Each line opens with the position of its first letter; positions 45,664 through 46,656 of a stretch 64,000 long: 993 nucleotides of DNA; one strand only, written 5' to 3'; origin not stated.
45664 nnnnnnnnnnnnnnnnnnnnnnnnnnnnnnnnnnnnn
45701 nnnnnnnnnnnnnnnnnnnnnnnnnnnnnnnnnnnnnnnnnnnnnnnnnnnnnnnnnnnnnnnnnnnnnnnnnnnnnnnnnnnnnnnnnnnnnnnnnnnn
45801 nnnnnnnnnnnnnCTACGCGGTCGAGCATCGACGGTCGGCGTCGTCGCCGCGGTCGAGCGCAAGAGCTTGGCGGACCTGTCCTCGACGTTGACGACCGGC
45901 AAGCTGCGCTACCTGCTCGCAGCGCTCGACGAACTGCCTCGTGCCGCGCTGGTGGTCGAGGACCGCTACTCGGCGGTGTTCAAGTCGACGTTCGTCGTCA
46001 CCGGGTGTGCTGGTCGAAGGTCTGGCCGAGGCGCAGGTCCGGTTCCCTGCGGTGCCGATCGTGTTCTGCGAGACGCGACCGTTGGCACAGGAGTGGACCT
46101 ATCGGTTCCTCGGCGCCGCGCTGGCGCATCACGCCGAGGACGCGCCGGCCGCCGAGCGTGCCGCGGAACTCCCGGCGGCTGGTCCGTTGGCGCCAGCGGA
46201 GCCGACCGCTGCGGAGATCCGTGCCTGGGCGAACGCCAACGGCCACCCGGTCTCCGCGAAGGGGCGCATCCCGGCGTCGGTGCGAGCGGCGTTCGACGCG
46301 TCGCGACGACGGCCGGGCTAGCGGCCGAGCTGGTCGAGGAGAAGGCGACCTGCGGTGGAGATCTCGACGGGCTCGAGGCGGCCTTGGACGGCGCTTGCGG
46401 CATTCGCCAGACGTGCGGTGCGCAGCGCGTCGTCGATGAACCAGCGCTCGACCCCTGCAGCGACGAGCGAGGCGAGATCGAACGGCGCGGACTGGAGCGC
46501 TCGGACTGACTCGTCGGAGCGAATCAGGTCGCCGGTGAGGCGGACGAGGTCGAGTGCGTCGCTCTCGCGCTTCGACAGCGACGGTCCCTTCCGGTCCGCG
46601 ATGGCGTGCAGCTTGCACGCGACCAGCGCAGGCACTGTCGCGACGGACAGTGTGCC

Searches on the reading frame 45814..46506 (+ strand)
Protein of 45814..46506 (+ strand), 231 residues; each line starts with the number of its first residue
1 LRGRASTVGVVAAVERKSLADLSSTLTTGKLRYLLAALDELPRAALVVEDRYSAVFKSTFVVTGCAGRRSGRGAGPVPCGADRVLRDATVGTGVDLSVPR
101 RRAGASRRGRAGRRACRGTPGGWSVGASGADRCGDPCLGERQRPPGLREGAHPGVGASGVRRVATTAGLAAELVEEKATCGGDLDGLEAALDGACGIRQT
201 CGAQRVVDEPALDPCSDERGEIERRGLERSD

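Call 11: search_protein_families(library=pfam, proteins=[window:45814-46506:+], max_evalue=0.01)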
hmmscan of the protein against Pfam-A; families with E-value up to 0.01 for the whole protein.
window:45814-46506:+ (231 aa): 1 family
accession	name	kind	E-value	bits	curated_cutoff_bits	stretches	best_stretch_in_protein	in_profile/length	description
PF02732.21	ERCC4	-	0.0033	17.8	24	1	12-53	49-89/140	ERCC4 domain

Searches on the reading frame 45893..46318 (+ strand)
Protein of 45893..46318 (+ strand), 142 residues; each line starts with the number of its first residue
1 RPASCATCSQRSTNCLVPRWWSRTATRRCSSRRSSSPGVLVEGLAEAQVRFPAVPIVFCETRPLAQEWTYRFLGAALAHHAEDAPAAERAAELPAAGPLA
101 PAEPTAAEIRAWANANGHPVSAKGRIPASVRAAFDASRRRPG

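Call 11: search_protein_families(library=pfam, proteins=[window:45893-46318:+], max_evalue=0.01)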
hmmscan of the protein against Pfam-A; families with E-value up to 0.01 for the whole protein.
window:45893-46318:+ (142 aa): 1 family
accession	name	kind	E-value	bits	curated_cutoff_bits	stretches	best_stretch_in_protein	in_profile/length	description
PF23359.1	Lsr2_DNA-bd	-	1.1e-13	50.8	26.9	1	104-136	4-36/37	Lsr2 DNA-binding domain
